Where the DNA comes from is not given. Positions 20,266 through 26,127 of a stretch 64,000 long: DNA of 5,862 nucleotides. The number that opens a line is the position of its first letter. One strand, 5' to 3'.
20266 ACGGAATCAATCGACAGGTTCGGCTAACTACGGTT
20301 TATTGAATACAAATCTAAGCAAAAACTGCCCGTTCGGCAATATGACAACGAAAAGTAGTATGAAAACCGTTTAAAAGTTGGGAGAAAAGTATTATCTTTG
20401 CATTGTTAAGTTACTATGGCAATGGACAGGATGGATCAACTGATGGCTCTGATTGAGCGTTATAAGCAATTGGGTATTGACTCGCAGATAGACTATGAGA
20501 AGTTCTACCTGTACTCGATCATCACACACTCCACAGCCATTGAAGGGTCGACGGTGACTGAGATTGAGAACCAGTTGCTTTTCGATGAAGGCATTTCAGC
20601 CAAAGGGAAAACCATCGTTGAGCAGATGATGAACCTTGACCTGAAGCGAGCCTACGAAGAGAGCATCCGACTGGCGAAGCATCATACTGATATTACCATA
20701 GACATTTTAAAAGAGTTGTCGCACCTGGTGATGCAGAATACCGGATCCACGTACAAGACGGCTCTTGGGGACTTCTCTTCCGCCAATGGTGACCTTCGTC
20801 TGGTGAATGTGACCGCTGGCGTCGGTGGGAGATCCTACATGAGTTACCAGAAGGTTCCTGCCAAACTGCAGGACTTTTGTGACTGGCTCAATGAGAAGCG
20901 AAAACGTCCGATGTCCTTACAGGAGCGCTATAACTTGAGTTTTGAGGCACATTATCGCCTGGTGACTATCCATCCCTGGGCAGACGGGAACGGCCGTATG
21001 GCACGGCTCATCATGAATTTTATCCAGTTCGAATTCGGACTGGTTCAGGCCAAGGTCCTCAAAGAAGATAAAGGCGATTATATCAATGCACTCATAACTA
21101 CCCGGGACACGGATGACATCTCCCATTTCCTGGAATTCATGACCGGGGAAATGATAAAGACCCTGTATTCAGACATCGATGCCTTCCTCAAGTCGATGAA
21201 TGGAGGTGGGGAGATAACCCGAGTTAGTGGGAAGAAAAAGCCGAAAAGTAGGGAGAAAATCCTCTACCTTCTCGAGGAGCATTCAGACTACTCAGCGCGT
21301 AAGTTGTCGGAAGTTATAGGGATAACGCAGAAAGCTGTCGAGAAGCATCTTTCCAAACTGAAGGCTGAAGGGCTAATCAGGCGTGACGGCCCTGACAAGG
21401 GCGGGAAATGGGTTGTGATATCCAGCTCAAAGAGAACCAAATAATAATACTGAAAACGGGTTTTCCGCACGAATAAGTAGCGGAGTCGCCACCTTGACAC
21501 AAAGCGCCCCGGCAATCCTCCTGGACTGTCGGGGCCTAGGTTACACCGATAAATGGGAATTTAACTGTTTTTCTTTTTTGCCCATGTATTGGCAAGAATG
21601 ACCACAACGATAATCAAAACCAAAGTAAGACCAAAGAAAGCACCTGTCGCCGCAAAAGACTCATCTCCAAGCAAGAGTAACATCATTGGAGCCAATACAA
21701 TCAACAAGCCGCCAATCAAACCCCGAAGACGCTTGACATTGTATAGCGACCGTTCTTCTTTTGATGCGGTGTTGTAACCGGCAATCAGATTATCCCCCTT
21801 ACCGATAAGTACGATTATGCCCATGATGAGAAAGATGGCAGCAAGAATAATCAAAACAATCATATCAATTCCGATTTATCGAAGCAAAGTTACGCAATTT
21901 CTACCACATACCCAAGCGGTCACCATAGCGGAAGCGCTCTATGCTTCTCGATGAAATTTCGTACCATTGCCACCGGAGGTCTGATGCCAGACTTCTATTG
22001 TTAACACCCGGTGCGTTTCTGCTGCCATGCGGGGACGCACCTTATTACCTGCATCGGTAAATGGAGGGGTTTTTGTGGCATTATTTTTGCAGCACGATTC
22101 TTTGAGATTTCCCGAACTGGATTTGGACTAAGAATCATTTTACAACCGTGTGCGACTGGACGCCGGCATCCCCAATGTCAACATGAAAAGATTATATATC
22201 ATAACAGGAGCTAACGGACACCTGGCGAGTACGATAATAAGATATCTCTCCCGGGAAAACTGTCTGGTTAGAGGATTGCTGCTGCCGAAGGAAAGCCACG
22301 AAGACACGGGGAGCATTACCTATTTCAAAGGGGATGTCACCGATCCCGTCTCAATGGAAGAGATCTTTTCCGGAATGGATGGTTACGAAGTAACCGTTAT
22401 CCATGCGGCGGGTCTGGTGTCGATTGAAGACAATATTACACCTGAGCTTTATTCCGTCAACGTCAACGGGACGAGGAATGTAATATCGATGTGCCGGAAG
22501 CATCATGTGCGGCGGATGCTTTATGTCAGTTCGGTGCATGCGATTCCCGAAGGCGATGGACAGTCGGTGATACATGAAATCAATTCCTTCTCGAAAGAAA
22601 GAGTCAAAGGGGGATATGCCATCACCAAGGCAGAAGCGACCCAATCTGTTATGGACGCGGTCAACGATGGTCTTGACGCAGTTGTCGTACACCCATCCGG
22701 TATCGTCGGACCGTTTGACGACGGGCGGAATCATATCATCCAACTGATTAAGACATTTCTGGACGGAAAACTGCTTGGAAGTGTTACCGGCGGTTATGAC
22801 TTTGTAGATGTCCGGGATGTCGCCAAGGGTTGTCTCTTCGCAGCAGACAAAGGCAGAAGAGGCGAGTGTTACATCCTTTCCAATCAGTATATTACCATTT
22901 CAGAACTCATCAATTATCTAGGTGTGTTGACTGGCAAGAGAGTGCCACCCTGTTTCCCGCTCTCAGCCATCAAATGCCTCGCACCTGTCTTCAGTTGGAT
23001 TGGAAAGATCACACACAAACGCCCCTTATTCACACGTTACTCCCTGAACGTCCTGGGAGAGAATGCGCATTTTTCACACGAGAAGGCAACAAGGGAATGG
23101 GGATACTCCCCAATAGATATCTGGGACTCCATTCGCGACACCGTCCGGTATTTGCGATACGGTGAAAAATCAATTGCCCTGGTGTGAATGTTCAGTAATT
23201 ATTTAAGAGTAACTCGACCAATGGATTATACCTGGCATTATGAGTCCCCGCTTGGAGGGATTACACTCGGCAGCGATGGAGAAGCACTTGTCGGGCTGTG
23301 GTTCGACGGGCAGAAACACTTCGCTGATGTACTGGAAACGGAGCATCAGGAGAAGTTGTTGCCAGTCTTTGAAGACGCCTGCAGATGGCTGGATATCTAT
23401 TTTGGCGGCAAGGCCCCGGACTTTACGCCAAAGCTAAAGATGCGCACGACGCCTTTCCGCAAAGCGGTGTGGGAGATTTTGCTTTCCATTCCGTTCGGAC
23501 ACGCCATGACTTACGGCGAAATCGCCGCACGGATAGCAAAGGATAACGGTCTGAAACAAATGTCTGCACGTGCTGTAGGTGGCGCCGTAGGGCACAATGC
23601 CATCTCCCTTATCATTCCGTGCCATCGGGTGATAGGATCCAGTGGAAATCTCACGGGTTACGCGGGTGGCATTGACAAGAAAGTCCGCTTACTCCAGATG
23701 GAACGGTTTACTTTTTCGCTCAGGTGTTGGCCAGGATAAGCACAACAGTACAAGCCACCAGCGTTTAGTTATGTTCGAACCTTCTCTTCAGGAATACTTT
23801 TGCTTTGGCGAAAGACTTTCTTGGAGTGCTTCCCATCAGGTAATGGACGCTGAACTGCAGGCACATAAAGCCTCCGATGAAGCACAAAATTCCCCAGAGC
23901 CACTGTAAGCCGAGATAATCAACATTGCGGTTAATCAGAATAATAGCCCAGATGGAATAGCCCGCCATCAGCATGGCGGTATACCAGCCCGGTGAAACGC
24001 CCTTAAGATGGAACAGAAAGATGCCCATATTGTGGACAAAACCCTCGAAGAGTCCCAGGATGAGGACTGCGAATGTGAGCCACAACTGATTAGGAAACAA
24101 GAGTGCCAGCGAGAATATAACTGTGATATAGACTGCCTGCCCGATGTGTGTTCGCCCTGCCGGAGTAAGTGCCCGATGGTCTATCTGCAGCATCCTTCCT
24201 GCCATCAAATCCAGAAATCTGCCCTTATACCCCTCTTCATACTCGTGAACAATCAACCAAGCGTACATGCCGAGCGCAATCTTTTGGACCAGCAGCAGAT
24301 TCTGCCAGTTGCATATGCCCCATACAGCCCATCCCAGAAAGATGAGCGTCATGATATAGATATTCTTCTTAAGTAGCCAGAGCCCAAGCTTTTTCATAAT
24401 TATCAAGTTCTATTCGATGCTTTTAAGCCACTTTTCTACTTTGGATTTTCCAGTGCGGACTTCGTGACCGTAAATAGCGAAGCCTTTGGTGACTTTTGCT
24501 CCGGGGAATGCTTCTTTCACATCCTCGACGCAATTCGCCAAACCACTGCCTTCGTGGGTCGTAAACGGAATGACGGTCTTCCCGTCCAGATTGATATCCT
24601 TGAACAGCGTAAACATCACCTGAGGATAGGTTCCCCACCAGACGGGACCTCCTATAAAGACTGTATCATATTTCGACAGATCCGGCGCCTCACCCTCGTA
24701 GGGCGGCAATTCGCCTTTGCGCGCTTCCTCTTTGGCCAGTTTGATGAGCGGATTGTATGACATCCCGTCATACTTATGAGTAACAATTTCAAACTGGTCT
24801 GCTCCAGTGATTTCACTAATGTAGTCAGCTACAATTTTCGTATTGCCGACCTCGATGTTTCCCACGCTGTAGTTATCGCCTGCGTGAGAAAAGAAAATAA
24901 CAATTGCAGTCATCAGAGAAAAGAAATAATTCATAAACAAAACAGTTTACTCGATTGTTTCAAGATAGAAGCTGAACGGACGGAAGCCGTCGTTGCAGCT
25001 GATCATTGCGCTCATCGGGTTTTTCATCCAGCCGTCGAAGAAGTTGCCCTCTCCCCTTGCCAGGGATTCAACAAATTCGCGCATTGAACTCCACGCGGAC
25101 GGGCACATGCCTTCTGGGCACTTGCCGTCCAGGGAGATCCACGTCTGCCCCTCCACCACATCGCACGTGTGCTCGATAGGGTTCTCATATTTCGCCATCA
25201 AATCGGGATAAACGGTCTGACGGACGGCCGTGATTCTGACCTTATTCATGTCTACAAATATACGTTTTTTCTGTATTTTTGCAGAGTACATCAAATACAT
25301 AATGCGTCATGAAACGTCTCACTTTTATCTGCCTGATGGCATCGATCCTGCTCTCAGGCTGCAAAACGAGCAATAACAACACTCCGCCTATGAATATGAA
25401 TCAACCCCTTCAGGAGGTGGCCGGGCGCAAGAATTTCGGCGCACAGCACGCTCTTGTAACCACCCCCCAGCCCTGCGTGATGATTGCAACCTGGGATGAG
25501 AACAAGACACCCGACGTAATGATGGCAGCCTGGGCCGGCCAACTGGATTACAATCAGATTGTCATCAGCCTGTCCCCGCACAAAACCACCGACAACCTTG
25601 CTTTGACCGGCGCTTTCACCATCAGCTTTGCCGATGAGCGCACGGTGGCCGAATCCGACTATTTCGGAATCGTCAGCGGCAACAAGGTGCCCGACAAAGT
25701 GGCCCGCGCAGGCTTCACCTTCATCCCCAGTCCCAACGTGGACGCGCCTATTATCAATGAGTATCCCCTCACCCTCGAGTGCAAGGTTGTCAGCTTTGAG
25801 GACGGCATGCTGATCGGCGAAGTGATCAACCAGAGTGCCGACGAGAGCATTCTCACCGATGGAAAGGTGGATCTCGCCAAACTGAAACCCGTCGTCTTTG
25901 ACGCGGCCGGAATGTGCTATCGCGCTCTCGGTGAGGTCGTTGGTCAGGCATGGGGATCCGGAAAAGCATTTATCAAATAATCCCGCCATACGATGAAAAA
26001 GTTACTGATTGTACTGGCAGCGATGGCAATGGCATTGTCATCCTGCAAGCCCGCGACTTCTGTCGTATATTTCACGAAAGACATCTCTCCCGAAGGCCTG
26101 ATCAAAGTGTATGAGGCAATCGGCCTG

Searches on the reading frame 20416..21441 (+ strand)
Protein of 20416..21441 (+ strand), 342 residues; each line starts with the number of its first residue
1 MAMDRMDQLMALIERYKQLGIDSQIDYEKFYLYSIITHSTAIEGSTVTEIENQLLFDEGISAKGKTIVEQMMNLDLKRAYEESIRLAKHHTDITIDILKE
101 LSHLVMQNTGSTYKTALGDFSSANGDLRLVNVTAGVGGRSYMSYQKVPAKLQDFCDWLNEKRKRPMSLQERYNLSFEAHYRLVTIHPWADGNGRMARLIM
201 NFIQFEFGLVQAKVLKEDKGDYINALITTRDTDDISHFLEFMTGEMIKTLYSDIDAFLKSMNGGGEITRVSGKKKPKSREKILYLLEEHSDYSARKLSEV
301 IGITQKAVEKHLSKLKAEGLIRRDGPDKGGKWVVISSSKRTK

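Call 72: search_protein_families(library=pfam, proteins=[window:20416-21441:+], max_evalue=0.00001)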
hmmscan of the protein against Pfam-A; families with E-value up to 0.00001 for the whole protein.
window:20416-21441:+ (342 aa): 3 families
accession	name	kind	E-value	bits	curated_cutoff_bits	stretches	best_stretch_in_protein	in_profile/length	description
PF02661.23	Fic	-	1e-15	58.8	24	1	93-203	2-92/93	Fic/DOC family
PF01022.26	HTH_5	-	4.5e-09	36.5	22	1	278-322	3-46/47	Bacterial regulatory protein, arsR family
PF13412.12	HTH_24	-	8.5e-08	32.1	21.9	1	278-322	4-48/48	Winged helix-turn-helix DNA-binding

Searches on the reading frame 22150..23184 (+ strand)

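Call 72: search_protein_families(library=pfam, proteins=[window:22150-23184:+], max_evalue=0.00001)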
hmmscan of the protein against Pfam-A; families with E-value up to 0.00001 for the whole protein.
window:22150-23184:+ (345 aa): 6 families
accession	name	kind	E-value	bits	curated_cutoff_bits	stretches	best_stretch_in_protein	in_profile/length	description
PF01370.27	Epimerase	-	1.7e-30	106.6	20.9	1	17-239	2-235/240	NAD dependent epimerase/dehydratase family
PF01073.25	3Beta_HSD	-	7.5e-23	81.4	22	1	17-203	1-200/280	3-beta hydroxysteroid dehydrogenase/isomerase family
PF07993.18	NAD_binding_4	-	3.9e-14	52.9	20.1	1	82-199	91-222/258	Male sterility protein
PF13460.12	NAD_binding_10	-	2e-12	47.8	27.2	1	20-187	1-148/184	NAD(P)H-binding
PF16363.11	GDP_Man_Dehyd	-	6.6e-07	29.5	27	1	28-255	12-260/332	GDP-mannose 4,6 dehydratase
PF02719.21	Polysacc_synt_2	-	1.7e-06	27.9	20.2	0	56-132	56-132/293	Polysaccharide biosynthesis protein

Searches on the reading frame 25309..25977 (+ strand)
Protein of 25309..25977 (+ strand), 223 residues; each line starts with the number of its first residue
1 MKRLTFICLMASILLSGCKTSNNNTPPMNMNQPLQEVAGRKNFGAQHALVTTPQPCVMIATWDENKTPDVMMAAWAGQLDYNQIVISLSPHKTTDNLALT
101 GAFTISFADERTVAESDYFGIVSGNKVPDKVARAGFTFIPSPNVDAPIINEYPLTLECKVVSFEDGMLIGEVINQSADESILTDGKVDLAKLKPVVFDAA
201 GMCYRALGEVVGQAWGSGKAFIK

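Call 72: search_protein_families(library=pfam, proteins=[window:25309-25977:+], max_evalue=0.00001)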
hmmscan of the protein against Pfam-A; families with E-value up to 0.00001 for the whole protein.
window:25309-25977:+ (223 aa): 1 family
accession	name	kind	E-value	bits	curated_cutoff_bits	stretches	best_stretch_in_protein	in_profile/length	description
PF01613.24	Flavin_Reduct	-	6.6e-13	49.5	27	1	52-180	4-136/153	Flavin reductase like domain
